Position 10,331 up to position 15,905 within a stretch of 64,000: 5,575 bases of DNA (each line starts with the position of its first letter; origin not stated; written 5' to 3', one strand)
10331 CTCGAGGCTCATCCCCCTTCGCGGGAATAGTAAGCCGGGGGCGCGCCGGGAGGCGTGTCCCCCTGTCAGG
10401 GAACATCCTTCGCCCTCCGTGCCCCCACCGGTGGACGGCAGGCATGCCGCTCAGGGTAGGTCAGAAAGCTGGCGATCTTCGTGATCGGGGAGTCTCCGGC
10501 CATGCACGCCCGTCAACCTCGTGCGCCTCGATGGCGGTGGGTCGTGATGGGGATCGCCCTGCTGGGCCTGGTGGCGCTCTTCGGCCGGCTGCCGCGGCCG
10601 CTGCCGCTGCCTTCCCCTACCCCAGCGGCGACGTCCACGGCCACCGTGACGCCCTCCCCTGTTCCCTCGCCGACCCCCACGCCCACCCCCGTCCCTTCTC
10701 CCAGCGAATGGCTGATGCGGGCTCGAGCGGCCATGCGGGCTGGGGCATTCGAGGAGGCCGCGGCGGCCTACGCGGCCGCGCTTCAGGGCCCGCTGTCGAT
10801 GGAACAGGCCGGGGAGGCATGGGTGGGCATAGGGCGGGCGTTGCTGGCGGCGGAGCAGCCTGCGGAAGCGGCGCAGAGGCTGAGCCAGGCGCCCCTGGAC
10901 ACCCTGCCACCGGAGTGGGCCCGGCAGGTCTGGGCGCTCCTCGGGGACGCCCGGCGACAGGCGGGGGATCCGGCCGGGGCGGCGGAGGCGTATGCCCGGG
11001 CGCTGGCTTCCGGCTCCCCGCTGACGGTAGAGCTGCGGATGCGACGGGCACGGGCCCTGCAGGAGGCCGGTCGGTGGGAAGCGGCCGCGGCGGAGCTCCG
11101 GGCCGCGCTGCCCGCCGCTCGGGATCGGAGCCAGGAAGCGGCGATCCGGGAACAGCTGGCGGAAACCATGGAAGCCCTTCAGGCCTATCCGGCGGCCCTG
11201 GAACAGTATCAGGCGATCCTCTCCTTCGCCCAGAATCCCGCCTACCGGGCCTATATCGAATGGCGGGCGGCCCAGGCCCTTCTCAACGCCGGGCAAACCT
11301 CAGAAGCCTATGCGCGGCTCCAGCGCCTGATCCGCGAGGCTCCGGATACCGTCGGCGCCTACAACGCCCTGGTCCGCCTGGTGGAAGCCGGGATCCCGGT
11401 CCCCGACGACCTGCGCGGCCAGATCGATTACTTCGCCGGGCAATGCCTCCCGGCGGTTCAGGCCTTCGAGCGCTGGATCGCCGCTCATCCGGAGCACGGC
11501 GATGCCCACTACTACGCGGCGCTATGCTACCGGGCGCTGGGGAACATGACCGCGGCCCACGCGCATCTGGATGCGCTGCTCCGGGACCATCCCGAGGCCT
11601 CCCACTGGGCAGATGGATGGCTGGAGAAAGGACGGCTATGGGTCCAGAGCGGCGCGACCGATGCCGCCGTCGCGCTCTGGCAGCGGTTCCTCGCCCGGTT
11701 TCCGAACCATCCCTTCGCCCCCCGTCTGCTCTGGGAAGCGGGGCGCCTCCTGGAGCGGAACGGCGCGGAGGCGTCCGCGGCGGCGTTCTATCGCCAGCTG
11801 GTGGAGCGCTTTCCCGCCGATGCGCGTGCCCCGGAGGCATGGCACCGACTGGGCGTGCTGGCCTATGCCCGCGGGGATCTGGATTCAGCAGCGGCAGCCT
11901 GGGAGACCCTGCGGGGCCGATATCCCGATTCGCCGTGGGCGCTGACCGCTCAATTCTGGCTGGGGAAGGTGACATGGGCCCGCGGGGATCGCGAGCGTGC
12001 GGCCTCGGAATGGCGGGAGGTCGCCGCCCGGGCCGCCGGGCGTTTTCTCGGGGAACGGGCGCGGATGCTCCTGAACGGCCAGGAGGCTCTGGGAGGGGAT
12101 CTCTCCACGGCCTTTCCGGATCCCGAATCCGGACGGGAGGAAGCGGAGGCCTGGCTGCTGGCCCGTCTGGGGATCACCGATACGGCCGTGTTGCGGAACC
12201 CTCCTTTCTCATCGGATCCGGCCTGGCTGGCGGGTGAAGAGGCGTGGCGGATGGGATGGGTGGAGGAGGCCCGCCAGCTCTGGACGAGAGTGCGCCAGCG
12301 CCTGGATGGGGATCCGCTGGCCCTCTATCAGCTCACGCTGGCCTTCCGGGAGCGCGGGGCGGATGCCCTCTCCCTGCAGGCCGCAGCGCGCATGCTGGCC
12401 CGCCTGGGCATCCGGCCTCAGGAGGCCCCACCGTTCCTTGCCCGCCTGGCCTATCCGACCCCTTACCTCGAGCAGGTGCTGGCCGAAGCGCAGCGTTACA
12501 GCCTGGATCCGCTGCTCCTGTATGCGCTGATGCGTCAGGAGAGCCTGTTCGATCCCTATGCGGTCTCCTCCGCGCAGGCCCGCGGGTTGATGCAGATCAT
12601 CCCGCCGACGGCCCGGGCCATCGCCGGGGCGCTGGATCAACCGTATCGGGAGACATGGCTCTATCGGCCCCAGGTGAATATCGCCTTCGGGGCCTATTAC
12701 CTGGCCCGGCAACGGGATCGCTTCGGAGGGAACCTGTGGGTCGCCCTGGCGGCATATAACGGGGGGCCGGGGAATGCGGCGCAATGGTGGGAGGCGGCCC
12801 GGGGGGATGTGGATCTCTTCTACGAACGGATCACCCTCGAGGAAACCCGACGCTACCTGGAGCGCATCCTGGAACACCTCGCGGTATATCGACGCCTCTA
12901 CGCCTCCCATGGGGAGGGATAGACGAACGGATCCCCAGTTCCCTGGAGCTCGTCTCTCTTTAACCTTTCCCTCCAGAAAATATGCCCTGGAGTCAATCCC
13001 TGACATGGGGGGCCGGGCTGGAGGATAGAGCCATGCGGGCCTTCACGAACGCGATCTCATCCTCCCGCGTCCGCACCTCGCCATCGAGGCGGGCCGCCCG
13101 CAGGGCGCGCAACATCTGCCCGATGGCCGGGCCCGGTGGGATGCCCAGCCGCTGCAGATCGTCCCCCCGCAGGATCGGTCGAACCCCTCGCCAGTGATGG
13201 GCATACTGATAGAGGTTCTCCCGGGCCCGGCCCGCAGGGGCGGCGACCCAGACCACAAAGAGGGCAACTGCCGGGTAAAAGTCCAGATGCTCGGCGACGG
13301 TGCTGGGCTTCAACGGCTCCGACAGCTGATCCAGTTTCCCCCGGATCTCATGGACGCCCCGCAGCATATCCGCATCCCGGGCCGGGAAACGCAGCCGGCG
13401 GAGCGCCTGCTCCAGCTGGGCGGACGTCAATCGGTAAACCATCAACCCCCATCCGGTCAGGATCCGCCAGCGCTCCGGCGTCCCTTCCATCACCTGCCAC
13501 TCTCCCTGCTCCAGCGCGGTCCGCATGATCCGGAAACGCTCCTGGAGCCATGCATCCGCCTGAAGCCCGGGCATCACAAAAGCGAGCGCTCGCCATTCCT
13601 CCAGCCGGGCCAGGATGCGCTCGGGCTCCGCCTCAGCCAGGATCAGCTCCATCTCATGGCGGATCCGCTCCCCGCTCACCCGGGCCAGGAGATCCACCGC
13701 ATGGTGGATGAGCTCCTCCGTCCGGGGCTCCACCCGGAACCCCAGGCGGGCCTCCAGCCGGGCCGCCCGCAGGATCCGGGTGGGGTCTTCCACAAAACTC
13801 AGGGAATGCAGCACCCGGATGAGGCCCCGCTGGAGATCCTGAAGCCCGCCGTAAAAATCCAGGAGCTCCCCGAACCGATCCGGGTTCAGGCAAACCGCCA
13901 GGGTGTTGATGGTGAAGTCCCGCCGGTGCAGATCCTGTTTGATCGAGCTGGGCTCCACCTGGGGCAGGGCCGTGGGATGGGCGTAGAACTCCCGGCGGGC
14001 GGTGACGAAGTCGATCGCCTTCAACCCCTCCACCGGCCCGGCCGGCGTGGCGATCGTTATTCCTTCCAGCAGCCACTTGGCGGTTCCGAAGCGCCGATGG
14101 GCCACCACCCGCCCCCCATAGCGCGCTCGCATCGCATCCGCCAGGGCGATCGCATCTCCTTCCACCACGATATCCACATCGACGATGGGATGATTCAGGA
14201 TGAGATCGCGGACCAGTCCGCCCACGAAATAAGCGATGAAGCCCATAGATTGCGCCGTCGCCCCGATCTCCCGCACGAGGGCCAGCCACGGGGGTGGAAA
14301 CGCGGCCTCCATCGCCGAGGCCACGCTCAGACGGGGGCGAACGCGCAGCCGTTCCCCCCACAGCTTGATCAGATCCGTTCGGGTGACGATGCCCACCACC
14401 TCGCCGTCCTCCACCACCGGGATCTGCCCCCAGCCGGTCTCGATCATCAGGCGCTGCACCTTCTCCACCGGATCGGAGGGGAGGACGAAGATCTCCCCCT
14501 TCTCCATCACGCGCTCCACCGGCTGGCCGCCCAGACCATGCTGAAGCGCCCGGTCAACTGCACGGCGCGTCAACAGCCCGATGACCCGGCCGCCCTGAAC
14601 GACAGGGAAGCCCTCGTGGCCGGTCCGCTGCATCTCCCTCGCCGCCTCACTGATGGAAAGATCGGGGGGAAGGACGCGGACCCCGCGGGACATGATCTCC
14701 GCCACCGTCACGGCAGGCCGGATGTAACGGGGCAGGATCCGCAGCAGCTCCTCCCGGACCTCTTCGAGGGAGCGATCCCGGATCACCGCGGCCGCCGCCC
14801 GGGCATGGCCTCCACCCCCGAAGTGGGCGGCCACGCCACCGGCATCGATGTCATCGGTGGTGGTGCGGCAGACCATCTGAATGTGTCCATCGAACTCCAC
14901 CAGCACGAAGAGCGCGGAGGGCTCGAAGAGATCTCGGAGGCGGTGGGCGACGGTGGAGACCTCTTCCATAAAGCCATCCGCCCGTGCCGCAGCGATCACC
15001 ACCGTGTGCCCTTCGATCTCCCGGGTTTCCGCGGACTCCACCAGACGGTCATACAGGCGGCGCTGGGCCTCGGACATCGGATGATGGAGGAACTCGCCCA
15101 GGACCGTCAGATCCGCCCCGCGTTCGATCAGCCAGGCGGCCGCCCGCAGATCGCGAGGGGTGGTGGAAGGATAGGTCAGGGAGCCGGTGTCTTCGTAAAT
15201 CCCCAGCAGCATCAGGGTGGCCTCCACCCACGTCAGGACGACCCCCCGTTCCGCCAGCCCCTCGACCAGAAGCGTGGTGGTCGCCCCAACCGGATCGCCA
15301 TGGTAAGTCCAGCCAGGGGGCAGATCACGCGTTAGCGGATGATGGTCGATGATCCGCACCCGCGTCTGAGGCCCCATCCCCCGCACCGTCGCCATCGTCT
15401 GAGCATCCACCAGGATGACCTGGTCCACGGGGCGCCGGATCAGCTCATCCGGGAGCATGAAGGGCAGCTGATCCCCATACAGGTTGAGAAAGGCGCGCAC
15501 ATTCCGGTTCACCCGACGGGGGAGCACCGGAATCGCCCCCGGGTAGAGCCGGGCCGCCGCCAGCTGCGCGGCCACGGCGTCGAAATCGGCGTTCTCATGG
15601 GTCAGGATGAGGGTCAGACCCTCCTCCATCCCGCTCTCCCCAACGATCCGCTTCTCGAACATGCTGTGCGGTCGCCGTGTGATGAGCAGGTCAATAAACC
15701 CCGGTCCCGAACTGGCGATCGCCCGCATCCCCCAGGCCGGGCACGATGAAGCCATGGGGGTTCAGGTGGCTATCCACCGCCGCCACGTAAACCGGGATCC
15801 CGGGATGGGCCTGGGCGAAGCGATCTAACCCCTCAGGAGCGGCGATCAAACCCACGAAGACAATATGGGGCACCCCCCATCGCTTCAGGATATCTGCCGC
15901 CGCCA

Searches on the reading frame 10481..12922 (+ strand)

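Call 50: search_protein_families(library=pfam, proteins=[window:10481-12922:+], max_evalue=0.00001)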
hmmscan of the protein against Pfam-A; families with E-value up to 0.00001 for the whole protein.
window:10481-12922:+ (813 aa): 8 families
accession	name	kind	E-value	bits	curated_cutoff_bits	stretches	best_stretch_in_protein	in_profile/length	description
PF01464.25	SLT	-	4.6e-29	100.8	21.3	1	668-773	5-108/117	Transglycosylase SLT domain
PF13432.12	TPR_16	-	7.4e-28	97.1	32.7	3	382-448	2-65/65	Tetratricopeptide repeat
PF14559.12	TPR_19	-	9.7e-23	80.7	25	0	325-377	10-62/68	Tetratricopeptide repeat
PF13428.12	TPR_14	-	1.7e-19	68.8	23.5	0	451-490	1-40/44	Tetratricopeptide repeat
PF13174.12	TPR_6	-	1.4e-18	66.6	26.3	0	452-484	1-33/33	Tetratricopeptide repeat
PF07719.23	TPR_2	-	6e-18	63.9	27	0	451-477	1-27/34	Tetratricopeptide repeat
PF09976.15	TPR_21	-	5.1e-09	36.6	25.5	0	78-180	80-178/193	Tetratricopeptide repeat-like domain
PF13525.12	YfiO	-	2.5e-06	27.9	25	0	455-507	9-61/203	Outer membrane lipoprotein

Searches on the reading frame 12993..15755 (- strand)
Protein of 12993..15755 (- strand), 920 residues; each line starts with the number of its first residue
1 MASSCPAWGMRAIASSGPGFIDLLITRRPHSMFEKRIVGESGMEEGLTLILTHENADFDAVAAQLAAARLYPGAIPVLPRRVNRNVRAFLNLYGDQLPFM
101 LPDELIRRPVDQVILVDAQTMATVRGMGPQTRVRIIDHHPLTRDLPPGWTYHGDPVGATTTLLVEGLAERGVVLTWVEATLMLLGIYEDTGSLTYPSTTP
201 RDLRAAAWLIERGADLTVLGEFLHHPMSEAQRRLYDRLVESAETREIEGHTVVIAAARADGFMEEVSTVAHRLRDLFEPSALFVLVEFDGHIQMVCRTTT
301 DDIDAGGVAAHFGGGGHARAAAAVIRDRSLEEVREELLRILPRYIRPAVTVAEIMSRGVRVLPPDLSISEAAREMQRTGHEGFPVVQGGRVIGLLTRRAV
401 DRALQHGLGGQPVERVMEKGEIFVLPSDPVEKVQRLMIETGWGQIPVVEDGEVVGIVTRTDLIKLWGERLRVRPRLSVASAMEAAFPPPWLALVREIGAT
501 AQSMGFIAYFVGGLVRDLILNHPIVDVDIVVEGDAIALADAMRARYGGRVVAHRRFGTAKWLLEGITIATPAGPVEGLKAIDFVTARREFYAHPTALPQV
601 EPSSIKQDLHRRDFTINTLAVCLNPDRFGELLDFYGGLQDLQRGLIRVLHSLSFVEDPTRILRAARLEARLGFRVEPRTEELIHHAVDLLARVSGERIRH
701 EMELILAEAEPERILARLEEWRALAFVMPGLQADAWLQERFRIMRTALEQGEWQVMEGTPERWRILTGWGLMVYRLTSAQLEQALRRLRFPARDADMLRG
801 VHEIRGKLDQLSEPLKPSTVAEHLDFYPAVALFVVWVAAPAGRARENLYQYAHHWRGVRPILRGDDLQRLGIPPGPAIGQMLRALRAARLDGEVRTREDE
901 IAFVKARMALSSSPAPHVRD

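Call 50: search_protein_families(library=pfam, proteins=[window:12993-15755:-], max_evalue=0.00001)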
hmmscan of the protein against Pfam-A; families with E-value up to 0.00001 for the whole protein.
window:12993-15755:- (920 aa): 5 families
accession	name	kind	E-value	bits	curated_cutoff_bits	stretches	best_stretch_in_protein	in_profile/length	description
PF00571.33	CBS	-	8.6e-28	96.9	24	2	413-465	1-54/57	CBS domain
PF01743.26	PolyA_pol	-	6.4e-24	85.1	23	1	508-647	1-126/126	Poly A polymerase head domain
PF12627.12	PolyA_pol_RNAbd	-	2.3e-12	46.9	22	1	672-732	1-61/64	Probable RNA and SrmB- binding site of polymerase A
PF02272.25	DHHA1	-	2e-09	38.3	25.9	1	252-341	4-96/102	DHHA1 domain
PF01368.27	DHH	-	5.4e-08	33.6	28.1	1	49-186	3-125/125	DHH family, N-terminal domain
